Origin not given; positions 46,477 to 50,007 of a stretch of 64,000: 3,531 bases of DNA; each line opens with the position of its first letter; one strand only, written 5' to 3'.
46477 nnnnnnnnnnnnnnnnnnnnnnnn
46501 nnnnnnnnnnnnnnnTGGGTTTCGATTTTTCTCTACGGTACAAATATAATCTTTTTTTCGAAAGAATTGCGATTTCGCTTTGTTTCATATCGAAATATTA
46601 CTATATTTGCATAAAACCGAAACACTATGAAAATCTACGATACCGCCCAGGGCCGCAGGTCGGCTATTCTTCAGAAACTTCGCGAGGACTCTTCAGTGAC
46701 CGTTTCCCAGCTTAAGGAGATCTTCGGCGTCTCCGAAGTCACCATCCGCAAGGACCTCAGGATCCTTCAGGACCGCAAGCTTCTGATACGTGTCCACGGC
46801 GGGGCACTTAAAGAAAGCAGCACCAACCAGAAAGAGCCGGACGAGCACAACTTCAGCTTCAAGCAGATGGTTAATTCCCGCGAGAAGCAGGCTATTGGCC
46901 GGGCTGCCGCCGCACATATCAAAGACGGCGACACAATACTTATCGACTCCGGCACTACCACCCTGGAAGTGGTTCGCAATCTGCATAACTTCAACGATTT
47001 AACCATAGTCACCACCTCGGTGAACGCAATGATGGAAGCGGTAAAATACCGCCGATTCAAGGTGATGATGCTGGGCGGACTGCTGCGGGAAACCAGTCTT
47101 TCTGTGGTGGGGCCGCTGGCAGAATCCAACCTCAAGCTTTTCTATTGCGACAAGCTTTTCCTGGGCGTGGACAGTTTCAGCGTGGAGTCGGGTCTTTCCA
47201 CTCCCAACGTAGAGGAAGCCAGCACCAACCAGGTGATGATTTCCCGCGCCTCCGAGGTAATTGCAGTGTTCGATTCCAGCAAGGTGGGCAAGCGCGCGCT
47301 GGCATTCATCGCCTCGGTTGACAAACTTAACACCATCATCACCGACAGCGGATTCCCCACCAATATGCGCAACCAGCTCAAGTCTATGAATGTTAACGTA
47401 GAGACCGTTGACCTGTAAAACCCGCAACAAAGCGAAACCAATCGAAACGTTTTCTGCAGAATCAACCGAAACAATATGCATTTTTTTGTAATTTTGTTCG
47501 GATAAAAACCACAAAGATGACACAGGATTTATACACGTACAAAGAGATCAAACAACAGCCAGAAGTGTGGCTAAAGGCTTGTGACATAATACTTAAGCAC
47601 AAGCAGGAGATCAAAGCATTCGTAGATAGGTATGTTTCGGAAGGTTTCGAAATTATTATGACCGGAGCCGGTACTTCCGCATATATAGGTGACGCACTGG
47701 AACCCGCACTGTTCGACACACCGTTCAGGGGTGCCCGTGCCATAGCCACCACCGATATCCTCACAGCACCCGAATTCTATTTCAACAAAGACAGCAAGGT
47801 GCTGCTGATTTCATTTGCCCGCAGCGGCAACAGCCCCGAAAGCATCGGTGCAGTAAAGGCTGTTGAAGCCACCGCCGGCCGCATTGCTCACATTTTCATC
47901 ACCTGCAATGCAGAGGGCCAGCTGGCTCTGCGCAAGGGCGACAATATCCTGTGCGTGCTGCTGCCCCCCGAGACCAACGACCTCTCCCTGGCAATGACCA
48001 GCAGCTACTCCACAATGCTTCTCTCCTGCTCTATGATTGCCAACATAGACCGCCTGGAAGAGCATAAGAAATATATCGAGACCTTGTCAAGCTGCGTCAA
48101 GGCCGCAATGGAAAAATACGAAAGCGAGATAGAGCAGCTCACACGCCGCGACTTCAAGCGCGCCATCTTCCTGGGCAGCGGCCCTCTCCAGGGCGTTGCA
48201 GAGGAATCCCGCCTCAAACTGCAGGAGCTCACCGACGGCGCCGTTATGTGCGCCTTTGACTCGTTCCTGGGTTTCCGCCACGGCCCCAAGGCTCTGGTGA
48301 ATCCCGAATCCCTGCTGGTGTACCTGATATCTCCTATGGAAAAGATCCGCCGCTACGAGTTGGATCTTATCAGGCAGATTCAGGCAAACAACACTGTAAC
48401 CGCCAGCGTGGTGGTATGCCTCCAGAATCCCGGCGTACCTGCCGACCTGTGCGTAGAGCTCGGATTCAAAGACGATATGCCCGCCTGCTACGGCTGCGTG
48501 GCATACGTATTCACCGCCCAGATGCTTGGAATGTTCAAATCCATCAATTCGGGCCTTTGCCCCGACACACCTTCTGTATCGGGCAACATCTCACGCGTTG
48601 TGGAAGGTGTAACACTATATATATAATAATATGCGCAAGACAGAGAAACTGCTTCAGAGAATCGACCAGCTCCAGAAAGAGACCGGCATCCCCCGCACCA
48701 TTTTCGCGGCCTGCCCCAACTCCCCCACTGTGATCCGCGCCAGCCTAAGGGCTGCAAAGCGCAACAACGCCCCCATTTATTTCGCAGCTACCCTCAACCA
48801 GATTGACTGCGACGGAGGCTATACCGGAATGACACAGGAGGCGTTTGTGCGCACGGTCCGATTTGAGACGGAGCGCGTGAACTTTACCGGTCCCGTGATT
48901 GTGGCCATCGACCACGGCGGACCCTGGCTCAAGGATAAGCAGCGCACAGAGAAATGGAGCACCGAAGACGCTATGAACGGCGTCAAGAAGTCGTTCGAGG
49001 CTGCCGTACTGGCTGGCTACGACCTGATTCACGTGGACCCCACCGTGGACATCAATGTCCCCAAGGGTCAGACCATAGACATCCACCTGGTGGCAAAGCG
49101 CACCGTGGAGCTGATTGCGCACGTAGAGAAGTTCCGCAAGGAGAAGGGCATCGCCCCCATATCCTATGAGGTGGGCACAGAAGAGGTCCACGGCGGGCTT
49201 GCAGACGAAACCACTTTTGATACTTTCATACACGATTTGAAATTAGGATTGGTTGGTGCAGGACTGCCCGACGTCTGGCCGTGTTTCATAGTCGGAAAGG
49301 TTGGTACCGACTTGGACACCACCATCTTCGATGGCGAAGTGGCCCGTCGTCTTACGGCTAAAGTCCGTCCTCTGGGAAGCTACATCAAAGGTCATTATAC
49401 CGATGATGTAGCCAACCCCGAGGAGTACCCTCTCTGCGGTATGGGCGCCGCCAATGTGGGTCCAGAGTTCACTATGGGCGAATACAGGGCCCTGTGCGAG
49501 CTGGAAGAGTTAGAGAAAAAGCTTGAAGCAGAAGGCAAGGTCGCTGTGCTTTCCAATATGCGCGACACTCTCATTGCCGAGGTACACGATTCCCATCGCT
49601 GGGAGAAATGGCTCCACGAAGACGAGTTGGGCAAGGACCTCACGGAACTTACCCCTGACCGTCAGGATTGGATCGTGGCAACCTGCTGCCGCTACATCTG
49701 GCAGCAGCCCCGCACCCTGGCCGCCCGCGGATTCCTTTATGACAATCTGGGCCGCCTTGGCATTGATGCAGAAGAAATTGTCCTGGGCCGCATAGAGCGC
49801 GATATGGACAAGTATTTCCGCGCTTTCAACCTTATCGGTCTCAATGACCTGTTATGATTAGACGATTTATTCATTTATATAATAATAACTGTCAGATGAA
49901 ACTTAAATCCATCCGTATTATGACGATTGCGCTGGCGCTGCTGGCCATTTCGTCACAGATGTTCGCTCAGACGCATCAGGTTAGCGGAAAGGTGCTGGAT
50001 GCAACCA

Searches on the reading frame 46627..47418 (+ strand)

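Call 71: search_protein_families(library=pfam, proteins=[window:46627-47418:+], max_evalue=0.0001)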
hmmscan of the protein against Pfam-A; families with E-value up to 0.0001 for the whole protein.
window:46627-47418:+ (263 aa): 5 families
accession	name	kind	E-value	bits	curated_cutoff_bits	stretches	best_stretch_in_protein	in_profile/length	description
PF00455.28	DeoRC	-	6.1e-50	169.7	31.8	1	83-241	2-160/160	DeoR C terminal sensor domain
PF08220.18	HTH_DeoR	-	1.6e-15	57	21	1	10-64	1-55/57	DeoR-like helix-turn-helix domain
PF08279.18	HTH_11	-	3.6e-08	33.6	25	1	10-49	1-41/55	HTH domain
PF00392.27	GntR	-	2.6e-05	24.2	27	1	17-60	17-61/64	Bacterial regulatory proteins, gntR family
PF12840.13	HTH_20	-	8e-05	23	27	0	11-53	6-48/51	Helix-turn-helix domain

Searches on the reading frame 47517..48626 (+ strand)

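Call 71: search_protein_families(library=pfam, proteins=[window:47517-48626:+], max_evalue=0.0001)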
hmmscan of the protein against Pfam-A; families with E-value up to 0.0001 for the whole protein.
window:47517-48626:+ (369 aa): 1 family
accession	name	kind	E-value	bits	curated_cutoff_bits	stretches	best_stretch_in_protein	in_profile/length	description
PF01380.27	SIS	-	6.2e-16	58.8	25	1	45-175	7-129/131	SIS domain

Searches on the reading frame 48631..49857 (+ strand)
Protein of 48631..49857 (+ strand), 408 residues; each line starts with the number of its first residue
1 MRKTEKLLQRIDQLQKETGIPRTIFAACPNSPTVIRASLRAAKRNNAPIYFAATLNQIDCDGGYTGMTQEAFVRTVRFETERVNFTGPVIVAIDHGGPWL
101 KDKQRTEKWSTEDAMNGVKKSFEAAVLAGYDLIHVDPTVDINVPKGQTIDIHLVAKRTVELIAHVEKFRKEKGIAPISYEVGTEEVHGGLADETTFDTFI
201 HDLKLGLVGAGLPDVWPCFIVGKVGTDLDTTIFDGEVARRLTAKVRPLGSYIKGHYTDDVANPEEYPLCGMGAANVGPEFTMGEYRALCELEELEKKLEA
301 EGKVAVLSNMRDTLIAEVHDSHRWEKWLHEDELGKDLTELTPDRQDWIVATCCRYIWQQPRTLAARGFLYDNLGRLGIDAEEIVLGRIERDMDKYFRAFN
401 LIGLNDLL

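Call 71: search_protein_families(library=pfam, proteins=[window:48631-49857:+], max_evalue=0.0001)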
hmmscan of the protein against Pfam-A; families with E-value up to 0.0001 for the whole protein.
window:48631-49857:+ (408 aa): 1 family
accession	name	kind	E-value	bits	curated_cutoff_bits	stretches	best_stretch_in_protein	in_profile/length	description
PF08013.17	GatZ_KbaZ-like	-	2.4e-33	115.9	26.7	1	15-376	7-373/420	D-tagatose-1,6-bisphosphate aldolase subunit GatZ/KbaZ-like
